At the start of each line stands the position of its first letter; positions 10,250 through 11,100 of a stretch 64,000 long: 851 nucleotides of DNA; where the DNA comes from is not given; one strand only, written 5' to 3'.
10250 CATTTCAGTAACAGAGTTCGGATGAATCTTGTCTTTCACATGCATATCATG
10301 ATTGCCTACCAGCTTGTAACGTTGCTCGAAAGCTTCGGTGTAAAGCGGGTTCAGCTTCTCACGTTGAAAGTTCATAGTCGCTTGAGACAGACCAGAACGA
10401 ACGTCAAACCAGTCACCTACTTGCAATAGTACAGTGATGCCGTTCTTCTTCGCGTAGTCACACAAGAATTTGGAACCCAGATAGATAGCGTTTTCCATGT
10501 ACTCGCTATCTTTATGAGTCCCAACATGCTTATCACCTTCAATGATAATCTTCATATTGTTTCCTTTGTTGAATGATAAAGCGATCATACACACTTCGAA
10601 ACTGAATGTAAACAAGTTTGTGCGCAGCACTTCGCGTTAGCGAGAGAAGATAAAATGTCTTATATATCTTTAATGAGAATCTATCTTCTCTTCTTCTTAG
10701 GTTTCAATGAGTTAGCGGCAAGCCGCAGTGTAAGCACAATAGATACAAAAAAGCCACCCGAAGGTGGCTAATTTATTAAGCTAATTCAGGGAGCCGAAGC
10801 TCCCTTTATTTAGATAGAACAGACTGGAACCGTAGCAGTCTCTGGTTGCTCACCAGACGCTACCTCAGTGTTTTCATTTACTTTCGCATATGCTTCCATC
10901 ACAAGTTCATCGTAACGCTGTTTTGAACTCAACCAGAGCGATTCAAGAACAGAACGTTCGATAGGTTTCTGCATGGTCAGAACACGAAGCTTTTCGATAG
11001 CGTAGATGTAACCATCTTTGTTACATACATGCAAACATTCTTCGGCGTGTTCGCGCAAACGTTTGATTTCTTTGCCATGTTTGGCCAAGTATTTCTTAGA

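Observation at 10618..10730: Twice-repeated ~110-nt structured intergenic element with covarying closing helix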

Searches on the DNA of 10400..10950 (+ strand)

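Call 7: search_dna_similar(query=window:10400-10950:+, collection=phages, mode=near, max_rows=30)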
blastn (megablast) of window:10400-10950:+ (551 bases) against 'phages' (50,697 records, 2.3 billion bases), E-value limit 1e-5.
Records with a match: 12; places in all: 12; records where one place covers at least 80% of the query: 5.
Best place of each record, by identity: >=99% 5; 95-99% 2; 90-95% 1; 80-90% 1; 60-80% 3.
By first word of the organism name: Aeromonas 11; Cronobacter 1.
By host as written in the record: Aeromonas salmonicida 7; Aeromonas hydrophila 2; Aeromonas hydrophila BIOTECH 10089 1; - 1; Cronobacter sakazakii 1.
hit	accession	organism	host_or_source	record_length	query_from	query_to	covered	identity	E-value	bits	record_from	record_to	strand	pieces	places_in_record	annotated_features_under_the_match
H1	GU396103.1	Aeromonas phage PX29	Aeromonas salmonicida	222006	1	551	100%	100.0%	0e+0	1018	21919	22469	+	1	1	47: gp47 recombination endonuclease subunit | a-gt.4: a-gt.4 conserved hypothetical protein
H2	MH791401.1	Aeromonas phage AsFcp_2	Aeromonas salmonicida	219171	1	551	100%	100.0%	0e+0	1018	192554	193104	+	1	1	recombination endonuclease subunit | hypothetical protein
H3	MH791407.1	Aeromonas phage AsFcp_4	Aeromonas salmonicida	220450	1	551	100%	100.0%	0e+0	1018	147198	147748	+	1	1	recombination endonuclease subunit | hypothetical protein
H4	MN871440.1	Aeromonas phage AsFcp_1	Aeromonas salmonicida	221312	1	551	100%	100.0%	0e+0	1018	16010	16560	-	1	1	record has no annotation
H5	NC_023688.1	Aeromonas phage PX29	Aeromonas salmonicida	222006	1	551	100%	100.0%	0e+0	1018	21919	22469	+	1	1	47: gp47 recombination endonuclease subunit | a-gt.4: a-gt.4 conserved hypothetical protein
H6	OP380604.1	Aeromonas phage avDM12-TAAL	Aeromonas hydrophila BIOTECH 10089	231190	1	370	67%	77.8%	1e-50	206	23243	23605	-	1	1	exonuclease subunit 1 | hypothetical protein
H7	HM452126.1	Aeromonas phage phiAS5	Aeromonas salmonicida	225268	84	300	39%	79.3%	3e-31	141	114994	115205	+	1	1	recombination endonuclease subunit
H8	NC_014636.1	Aeromonas phage phiAS5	Aeromonas salmonicida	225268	84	300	39%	79.3%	3e-31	141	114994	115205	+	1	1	recombination endonuclease subunit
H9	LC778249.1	Aeromonas phage phiWae14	urban sewage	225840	84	195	20%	85.0%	2e-22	111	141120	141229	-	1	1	hypothetical protein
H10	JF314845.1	Cronobacter phage ES2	Cronobacter sakazakii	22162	343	383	7%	92.7%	3e-6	58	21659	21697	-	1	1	hypothetical protein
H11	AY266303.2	Aeromonas phage Aeh1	Aeromonas hydrophila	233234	346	381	7%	97.2%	2e-7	62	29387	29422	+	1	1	hypothetical protein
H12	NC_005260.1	Aeromonas phage Aeh1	Aeromonas hydrophila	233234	346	381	7%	97.2%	2e-7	62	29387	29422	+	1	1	hypothetical protein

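Call 30: get_annotated_region(hit=H7, flank=800)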
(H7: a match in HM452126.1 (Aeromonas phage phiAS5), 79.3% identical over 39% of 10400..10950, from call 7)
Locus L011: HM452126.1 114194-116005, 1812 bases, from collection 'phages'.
description: Aeromonas phage phiAS5, complete genome.
organism: Aeromonas phage phiAS5 (NCBI taxid 879630)
taxonomy: Viruses; Duplodnaviria; Heunggongvirae; Uroviricota; Caudoviricetes; Straboviridae; Chrysonvirus; Chrysonvirus as5
host: Aeromonas salmonicida; source: river; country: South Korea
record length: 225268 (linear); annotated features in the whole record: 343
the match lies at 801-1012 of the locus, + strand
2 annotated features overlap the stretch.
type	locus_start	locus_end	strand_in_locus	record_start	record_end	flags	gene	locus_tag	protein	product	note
CDS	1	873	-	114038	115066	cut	-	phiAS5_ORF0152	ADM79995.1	recombination endonuclease subunit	-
CDS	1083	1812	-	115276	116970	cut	-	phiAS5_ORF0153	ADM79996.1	hypothetical protein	-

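Call 31: get_annotated_region(hit=H6, flank=800)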
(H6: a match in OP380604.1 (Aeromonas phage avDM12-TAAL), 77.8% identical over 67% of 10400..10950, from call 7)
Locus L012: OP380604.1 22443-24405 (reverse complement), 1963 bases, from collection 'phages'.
description: Aeromonas phage avDM12-TAAL, complete genome.
organism: Aeromonas phage avDM12-TAAL (NCBI taxid 3101605)
taxonomy: Viruses; Duplodnaviria; Heunggongvirae; Uroviricota; Caudoviricetes; Straboviridae; Chrysonvirus
host: Aeromonas hydrophila BIOTECH 10089; source: ake; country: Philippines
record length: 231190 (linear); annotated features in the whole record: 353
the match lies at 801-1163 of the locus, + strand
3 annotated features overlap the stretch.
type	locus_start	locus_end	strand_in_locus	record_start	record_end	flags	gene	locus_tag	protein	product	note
CDS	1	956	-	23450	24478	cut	-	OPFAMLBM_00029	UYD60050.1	exonuclease subunit 1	-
CDS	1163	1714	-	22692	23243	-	-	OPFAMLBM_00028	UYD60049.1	hypothetical protein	-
CDS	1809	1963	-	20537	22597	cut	-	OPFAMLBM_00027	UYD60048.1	hypothetical protein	-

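Call 80: search_rna_families(source=window, start=10520, end=10860, threshold=evalue, max_evalue=10)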
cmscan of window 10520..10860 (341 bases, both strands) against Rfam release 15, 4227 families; matches with E-value up to 10: 11.
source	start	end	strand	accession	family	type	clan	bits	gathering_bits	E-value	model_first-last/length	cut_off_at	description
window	10736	10803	-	RF02732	JA04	Gene; sRNA;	-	21.3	81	0.87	1-81/81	no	Aggregatibacter sRNA JA04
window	10651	10779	+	RF02084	STnc130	Gene; sRNA;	-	18.9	55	1.8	1-135/135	no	Enterobacteria sRNA STnc130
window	10701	10746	-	RF01330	CRISPR-DR16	Gene; CRISPR;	-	15.9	35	0.72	1-37/37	no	CRISPR RNA direct repeat element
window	10638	10712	-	RF02063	STnc350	Gene; sRNA;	-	15.8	60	2.2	1-68/68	no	Salmonella enterica sRNA STnc350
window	10746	10788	-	RF01388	isrD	Gene; sRNA;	-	14.8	37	2.2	1-51/51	no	isrD Hfq binding RNA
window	10633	10650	+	RF01111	SBWMV2_UPD-PKk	Cis-reg;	-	14.7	35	3.6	1-21/21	no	Pseudoknot of upstream pseudoknot domain (UPD) of the 3'UTR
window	10654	10777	+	RF01859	Phe_leader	Cis-reg; leader;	-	14.6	55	8.1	1-125/125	no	Phenylalanine leader peptide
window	10550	10634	-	RF02788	snoTBR6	Gene; snRNA; snoRNA; CD-box;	-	14.1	37.6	6.9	1-83/83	no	Small nucleolar RNA TBR6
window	10534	10604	+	RF00147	SNORD34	Gene; snRNA; snoRNA; CD-box;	CL00055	13.8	38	9.6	1-79/79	no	Small nucleolar RNA SNORD34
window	10537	10601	+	RF00325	SNORD53_SNORD92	Gene; snRNA; snoRNA; CD-box;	CL00063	13.4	46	7.8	1-78/78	no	Small nucleolar RNA SNORD53/SNORD92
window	10633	10717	+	RF00345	snoR1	Gene; snRNA; snoRNA; CD-box;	CL00066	13.3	49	4.6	1-93/93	no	Small nucleolar RNA snoR1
